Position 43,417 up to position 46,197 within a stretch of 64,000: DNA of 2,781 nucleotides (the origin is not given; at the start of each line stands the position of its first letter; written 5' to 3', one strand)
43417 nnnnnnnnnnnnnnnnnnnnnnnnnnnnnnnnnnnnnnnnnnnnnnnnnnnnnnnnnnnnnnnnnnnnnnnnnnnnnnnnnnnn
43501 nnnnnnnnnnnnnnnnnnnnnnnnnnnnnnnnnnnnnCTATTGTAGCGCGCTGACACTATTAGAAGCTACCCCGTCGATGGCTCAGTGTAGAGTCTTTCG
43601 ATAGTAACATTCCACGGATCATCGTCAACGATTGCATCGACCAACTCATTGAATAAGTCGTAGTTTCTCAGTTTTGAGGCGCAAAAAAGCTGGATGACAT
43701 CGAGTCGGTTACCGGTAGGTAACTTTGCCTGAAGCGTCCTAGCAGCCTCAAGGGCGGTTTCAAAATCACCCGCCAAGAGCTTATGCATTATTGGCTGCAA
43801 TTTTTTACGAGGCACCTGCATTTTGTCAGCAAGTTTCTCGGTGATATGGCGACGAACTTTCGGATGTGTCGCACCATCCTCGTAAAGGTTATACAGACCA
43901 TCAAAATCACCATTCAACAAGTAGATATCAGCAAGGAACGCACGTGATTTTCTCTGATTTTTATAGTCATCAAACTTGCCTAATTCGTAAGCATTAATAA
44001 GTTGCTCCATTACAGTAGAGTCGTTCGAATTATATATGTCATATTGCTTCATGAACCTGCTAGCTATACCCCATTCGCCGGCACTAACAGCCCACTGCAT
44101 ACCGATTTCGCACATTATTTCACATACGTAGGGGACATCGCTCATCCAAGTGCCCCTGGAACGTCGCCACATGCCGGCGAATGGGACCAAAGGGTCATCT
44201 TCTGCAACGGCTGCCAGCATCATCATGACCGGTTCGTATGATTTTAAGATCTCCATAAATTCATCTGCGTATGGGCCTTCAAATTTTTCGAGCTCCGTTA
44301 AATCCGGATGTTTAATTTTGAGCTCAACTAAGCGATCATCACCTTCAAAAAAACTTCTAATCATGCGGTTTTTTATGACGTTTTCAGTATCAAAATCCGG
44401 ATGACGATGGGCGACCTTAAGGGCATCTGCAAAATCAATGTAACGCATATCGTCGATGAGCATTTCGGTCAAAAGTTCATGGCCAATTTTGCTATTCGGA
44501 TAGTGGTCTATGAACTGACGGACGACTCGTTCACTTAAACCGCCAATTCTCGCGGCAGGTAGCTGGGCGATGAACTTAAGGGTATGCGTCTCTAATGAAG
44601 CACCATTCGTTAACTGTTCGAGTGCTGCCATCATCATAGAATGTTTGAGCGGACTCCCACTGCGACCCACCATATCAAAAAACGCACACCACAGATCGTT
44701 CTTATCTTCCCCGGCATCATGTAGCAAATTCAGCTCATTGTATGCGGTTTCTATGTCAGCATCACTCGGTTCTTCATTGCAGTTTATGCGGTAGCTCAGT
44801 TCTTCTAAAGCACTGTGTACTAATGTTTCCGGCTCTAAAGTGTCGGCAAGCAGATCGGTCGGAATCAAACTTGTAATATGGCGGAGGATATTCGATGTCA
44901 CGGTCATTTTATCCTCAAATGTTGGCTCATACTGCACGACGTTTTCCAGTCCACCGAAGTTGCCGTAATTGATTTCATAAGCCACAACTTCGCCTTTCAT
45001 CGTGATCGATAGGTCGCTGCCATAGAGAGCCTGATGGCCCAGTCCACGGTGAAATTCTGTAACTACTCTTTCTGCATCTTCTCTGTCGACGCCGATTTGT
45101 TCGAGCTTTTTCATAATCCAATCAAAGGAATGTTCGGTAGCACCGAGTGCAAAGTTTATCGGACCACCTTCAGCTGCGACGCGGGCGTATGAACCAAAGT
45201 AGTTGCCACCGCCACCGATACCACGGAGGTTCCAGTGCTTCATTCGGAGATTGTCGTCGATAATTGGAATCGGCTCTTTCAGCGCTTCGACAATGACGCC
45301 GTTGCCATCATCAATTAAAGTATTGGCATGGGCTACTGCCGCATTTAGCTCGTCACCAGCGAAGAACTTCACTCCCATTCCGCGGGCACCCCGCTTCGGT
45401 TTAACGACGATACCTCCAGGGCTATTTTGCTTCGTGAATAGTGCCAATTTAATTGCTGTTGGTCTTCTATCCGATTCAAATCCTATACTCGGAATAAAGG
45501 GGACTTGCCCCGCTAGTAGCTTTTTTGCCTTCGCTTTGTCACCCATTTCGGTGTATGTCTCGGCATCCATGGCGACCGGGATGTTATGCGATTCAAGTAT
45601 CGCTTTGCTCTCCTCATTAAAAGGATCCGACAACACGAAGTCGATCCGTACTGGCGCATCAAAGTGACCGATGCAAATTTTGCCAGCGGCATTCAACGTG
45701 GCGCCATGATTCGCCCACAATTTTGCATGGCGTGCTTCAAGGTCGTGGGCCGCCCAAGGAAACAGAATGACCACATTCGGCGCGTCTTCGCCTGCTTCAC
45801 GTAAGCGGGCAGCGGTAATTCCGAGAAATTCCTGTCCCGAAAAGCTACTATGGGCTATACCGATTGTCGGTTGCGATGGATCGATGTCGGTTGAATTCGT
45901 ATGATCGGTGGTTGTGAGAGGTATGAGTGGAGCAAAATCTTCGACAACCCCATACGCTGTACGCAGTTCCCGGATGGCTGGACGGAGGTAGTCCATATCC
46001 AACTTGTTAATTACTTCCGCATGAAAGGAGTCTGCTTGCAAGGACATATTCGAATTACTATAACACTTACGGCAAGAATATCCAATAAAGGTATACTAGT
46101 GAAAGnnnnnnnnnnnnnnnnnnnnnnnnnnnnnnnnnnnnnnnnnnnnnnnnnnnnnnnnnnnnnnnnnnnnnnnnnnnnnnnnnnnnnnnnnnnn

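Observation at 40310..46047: UvrD-type helicase fused to a RecB-family nuclease, next to an 826-aa ATP-grasp fusion protein of unknown function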

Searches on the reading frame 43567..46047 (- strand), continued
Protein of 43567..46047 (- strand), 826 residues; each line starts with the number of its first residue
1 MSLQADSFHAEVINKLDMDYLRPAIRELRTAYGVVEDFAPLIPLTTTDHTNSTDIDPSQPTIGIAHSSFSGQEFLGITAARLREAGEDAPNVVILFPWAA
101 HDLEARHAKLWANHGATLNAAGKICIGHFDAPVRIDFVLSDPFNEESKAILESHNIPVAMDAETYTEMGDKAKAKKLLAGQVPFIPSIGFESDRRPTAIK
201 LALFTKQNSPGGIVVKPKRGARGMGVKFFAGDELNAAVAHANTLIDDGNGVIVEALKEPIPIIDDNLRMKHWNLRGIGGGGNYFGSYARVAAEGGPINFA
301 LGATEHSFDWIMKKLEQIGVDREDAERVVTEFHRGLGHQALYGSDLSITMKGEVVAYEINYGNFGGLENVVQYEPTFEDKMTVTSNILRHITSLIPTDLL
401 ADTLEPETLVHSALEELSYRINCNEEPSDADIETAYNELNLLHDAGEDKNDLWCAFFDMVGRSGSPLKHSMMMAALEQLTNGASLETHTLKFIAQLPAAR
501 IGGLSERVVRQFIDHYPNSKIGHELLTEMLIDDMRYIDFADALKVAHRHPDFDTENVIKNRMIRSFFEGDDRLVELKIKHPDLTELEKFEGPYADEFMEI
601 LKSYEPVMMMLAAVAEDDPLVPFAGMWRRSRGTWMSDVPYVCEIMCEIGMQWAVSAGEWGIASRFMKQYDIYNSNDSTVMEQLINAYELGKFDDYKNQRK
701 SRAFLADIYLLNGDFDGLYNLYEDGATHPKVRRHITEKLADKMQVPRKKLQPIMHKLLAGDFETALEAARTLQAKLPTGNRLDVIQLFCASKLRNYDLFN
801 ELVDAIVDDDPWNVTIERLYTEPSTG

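Call 80: find_encoding_contigs(protein=P0014, flank=6000, max_places=2)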
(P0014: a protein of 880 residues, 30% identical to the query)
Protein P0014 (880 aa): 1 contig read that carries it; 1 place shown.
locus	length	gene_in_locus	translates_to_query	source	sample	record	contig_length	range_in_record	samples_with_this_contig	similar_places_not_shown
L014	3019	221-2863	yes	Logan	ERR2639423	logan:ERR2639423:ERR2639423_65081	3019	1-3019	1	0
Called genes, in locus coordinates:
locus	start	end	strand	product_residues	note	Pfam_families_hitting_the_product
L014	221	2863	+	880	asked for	PF14397:ATPgrasp_ST (faint), PF14398:ATPgrasp_YheCD (faint)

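Call 81: search_protein_families(library=padloc, proteins=[window:43567-46047:-], max_evalue=0.001)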
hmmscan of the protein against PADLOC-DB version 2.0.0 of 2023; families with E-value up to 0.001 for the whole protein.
window:43567-46047:- (826 aa): 0 families

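Call 84: list_cluster_members(proteins=[P0003, P0005, P0006, P0008, P0009, P0013, P0014, P0020, P0011, P0017])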
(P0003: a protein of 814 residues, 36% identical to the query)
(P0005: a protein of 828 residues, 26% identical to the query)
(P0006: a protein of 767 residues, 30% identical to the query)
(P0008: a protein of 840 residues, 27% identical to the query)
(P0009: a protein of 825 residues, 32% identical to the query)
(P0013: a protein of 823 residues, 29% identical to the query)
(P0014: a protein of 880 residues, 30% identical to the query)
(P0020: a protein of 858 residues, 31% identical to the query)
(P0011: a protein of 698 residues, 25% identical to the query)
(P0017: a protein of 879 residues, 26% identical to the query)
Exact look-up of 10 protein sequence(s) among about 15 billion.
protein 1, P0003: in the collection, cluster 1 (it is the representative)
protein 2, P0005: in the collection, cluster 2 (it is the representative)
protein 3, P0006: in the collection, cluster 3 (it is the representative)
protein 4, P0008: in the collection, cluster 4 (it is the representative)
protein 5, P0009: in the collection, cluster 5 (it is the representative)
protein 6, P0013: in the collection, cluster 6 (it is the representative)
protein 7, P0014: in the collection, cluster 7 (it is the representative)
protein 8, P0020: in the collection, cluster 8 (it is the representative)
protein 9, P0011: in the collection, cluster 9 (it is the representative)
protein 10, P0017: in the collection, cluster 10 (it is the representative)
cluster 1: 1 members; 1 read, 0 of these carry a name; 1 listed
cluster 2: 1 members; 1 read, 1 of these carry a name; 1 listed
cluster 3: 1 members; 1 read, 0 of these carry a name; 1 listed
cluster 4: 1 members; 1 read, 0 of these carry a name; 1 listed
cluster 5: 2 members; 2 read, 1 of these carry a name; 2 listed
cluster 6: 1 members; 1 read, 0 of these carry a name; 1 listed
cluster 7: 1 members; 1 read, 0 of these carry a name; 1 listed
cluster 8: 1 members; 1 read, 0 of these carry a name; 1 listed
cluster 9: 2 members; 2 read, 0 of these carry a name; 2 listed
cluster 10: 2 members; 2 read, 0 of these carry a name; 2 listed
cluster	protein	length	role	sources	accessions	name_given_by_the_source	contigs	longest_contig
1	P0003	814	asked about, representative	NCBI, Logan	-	-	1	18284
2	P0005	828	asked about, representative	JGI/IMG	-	glutathione synthase/RimK-type ligase-like ATP-grasp enzyme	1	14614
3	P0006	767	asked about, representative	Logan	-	-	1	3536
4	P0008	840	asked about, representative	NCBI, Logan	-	-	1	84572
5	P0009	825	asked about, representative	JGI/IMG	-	glutathione synthase/RimK-type ligase-like ATP-grasp enzyme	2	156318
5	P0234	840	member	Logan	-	-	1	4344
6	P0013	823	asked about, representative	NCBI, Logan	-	-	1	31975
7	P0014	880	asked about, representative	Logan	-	-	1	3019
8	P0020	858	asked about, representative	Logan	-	-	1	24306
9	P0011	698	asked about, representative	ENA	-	-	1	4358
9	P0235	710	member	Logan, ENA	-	-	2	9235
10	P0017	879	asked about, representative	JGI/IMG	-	-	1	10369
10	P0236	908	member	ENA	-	-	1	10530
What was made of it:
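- Tried and rejected: The taxonomy of most family loci could not be established, because the sources give no organism names (call 84).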

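Call 85: find_encoding_contigs(protein=P0008, flank=8000, max_places=2)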
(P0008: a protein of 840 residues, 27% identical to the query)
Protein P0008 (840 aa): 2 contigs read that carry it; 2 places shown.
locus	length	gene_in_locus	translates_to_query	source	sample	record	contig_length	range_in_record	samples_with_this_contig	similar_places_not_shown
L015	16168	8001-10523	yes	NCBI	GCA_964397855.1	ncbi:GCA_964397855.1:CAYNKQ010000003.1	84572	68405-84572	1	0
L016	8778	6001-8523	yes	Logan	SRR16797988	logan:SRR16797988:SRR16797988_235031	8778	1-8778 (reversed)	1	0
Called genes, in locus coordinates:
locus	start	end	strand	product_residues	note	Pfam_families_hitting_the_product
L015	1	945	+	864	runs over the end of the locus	PF07517:SecA_DEAD, PF01043:SecA_PP_bind, PF21090:P-loop_SecA, PF07516:SecA_SW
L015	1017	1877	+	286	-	PF12760:Zn_ribbon_IS1595, PF12762:DDE_Tnp_IS1595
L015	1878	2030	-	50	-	-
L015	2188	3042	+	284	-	PF13814:Replic_Relax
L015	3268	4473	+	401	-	-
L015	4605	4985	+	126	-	PF22296:bAvd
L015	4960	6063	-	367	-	PF00078:RVT_1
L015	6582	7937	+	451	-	PF00805:Pentapeptide (faint), PF13576:Pentapeptide_3 (faint), PF13599:Pentapeptide_4 (faint)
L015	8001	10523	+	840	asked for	PF08443:RimK (weak)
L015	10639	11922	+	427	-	PF00675:Peptidase_M16 (weak), PF05193:Peptidase_M16_C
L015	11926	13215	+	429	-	PF08245:Mur_ligase_M, PF02875:Mur_ligase_C (weak)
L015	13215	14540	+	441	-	PF26299:MurL_N, PF26298:MurL_epimerase_C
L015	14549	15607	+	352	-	PF03462:PCRF, PF00472:RF-1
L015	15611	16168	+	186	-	?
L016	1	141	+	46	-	?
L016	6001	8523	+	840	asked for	PF08443:RimK (weak)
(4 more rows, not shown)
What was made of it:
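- L015 has a Mur ligase and MurL downstream on the same strand (call 85).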

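Call 89: find_encoding_contigs(protein=P0004, flank=10000, max_places=4)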
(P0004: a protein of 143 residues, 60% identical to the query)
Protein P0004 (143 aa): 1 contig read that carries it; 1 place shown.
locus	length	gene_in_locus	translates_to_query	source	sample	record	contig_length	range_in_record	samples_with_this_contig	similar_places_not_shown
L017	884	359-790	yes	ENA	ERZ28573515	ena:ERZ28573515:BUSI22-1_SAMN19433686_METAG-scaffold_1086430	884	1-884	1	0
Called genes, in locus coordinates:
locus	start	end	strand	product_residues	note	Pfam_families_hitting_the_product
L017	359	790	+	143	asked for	-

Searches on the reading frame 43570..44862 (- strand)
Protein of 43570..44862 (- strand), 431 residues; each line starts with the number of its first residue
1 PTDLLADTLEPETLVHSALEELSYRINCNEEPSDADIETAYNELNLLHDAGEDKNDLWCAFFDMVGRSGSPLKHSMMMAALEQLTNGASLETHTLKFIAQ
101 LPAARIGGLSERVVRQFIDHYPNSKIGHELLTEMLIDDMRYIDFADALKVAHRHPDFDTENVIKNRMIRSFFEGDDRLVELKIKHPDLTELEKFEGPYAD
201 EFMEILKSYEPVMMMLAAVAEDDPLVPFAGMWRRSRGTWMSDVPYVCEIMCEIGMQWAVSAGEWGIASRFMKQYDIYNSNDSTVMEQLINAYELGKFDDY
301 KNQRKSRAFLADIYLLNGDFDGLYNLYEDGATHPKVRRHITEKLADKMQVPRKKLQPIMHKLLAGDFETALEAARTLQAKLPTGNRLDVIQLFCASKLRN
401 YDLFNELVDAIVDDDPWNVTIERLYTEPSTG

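Call 62: predict_structure(alignment_id=A4)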
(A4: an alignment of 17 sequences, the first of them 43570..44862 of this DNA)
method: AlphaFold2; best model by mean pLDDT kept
length: 431 residues; sequences in the alignment: 17
mean_pLDDT: 66.3   pTM: 0.51
mean pLDDT of the five models: 66.3, 65.6, 62.9, 62.0, 61.5
residues with pLDDT >= 90: 0; 70-90: 178; 50-70: 197; < 50: 56
segments of 3 or more residues with pLDDT < 50: 1-5, 142-155, 174-177, 225-240, 427-431
pLDDT, mean of each block of 10 residues (from residue 1): 50 72 83 86 78 76 82 80 69 74 70 71 63 59 46 46 55 51 52 55 58 55 47 46 63 72 77 69 69 70 84 82 80 85 80 73 66 68 66 66 63 53 48 31
secondary structure, 60 per line:
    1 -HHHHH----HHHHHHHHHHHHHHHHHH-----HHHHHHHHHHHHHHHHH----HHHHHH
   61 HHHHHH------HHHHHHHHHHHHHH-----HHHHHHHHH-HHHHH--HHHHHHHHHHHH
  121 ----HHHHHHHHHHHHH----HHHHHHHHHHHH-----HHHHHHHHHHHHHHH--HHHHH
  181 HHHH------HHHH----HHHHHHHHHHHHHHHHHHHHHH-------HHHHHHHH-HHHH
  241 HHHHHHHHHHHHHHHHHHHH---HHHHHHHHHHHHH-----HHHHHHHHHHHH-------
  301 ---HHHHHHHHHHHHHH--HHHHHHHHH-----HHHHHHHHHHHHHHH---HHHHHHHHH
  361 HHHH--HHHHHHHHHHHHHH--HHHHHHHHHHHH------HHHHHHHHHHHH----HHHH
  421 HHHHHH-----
elements in order: H2-6 H11-28 H34-50 H55-66 H73-86 H92-100 H102-106 H109-120 H125-137 H142-153 H159-173 H176-184 H191-194 H199-220 H228-235 H237-260 H264-276 H282-293 H304-317 H320-328 H334-348 H352-364 H367-380 H383-394 H401-412 H417-426
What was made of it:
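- Tried and rejected: It came out at lower confidence (pLDDT 66; call 62) than the same region in the full-length model.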

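Call 64: fold_search(model_id=the predicted structure, library=pdb)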
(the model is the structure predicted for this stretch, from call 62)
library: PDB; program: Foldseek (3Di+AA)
matches with E <= 10: 939; with E <= 0.001: 0
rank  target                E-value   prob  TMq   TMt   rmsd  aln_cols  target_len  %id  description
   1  4a1s_B                6.9e-03  0.96  0.18  0.21  19.4       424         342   12  Crystallographic structure of the Pins:Insc complex (released 2012-03-28)
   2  9hvq_Q                7.8e-03  0.87  0.17  0.11  20.2       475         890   12  Structure of the transcribing Pol II-DSIF-PAF-SPT6-RECQL5 complex (released 2025-07-16)
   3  9uwh_A4               1.3e-02  0.80  0.17  0.15  19.0       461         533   14  human mitoribosome trapped by retapamulin (released 2025-10-29)
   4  8j8p_C                2.1e-02  0.80  0.18  0.09  22.8       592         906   11  Structure of the four-component Paf1 complex from Saccharomyces eubayanus (released 2023-05-24)
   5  4a1s_A                2.2e-02  0.89  0.19  0.21  19.2       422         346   13  Crystallographic structure of the Pins:Insc complex (released 2012-03-28)
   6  5a7d_D                2.4e-02  0.84  0.20  0.23  16.1       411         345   13  Tetrameric assembly of LGN with Inscuteable (released 2016-08-03)
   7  9igt_4                2.5e-02  0.69  0.16  0.13  20.6       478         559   12  Assembly intermediate of human mitochondrial ribosome small subunit bound to METTL15, RBFA, and mtIF2 (State M2.1) (released 2026-03-11)
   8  5a7d_G                2.9e-02  0.85  0.20  0.23  16.7       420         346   14  Tetrameric assembly of LGN with Inscuteable (released 2016-08-03)
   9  3fp4_A                3.3e-02  0.51  0.15  0.14  23.9       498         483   11  Crystal structure of Tom71 complexed with Ssa1 C-terminal fragment (released 2009-07-28)
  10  6ppl_B                3.7e-02  0.77  0.19  0.14  23.8       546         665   11  Cryo-EM structure of human NatE complex (NatA/Naa50) (released 2020-02-19)
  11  8fgw_D                4.2e-02  0.84  0.21  0.08  24.7       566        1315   12  Human IFT-A complex structures provide molecular insights into ciliary transport (released 2023-02-22)
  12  5nnp_A                4.4e-02  0.85  0.20  0.14  22.5       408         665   13  Structure of Naa15/Naa10 bound to HypK-THB (released 2017-06-14)
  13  8bbg_D                4.4e-02  0.54  0.15  0.08  20.2       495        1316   13  Structure of the IFT-A complex; anterograde IFT-A train model (released 2022-12-21)
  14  5a7d_B                4.6e-02  0.84  0.21  0.24  16.3       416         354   15  Tetrameric assembly of LGN with Inscuteable (released 2016-08-03)
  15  7qds_B                4.8e-02  0.77  0.20  0.11  19.0       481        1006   11  Apo human SKI complex in the open state (released 2022-02-02)
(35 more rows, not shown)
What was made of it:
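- On TPR repeat proteins: All Foldseek hits are TPR/PPR solenoids, but with E >= 7e-3 and TM <= 0.24 on a pLDDT-66 model (calls 62, 64).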
